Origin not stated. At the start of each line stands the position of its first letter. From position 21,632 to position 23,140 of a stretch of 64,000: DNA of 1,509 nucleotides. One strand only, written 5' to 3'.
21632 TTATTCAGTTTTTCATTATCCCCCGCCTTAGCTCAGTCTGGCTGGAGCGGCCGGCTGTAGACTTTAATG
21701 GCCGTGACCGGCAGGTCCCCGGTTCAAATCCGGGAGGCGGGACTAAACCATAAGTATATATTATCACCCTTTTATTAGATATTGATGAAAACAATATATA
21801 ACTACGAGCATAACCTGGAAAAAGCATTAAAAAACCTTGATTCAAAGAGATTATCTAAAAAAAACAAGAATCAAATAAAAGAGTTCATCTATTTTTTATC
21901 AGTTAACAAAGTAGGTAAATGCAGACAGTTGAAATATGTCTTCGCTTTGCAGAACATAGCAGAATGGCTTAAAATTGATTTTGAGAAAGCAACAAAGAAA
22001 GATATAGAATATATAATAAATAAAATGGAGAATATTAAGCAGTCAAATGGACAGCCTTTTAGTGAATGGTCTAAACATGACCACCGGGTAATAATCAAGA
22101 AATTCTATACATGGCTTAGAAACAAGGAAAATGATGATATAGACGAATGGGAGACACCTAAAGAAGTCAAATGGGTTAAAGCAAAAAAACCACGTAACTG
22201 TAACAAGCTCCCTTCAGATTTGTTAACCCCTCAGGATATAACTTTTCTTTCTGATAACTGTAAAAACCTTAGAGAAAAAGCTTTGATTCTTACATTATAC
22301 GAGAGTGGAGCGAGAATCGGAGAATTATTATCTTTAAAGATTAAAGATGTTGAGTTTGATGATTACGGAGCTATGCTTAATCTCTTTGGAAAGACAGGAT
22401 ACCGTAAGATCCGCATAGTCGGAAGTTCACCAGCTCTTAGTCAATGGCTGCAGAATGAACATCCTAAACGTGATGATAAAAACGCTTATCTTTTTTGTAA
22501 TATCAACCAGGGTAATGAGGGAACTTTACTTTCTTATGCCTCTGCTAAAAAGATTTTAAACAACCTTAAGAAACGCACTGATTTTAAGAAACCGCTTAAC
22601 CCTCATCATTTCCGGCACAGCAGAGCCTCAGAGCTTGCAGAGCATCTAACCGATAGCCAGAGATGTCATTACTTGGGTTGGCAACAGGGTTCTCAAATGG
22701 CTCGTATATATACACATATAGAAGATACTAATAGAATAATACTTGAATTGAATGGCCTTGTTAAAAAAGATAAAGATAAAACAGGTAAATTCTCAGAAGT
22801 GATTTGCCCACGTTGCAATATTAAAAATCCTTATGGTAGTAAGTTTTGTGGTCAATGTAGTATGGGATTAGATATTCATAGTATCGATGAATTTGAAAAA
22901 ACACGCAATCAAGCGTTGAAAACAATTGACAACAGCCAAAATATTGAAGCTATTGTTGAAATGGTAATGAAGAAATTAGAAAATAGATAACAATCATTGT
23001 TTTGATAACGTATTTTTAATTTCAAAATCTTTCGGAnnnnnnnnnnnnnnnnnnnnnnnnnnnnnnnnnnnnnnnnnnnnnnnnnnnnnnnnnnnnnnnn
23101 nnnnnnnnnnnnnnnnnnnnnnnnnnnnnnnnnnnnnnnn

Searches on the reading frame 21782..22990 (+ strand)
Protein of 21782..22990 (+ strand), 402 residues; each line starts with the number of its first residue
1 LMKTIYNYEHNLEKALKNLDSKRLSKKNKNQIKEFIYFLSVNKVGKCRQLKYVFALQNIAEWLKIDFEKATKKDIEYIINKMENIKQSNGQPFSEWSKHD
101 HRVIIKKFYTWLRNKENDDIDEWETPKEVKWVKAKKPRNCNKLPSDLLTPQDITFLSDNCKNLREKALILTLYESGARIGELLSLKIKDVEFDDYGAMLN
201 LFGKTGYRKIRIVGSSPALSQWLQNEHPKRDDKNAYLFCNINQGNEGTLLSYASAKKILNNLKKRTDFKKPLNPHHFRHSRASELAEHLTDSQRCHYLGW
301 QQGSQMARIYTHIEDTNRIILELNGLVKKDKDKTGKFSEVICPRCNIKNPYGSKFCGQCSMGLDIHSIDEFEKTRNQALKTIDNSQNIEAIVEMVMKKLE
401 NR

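Call 69: search_protein_families(library=pfam, proteins=[window:21782-22990:+], max_evalue=0.00001)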
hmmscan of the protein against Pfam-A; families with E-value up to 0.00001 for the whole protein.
window:21782-22990:+ (402 aa): 1 family
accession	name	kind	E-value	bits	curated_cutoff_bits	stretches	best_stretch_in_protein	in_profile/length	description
PF00589.27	Phage_integrase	-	8.8e-23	81.4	27.1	1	149-315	4-170/172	Phage integrase family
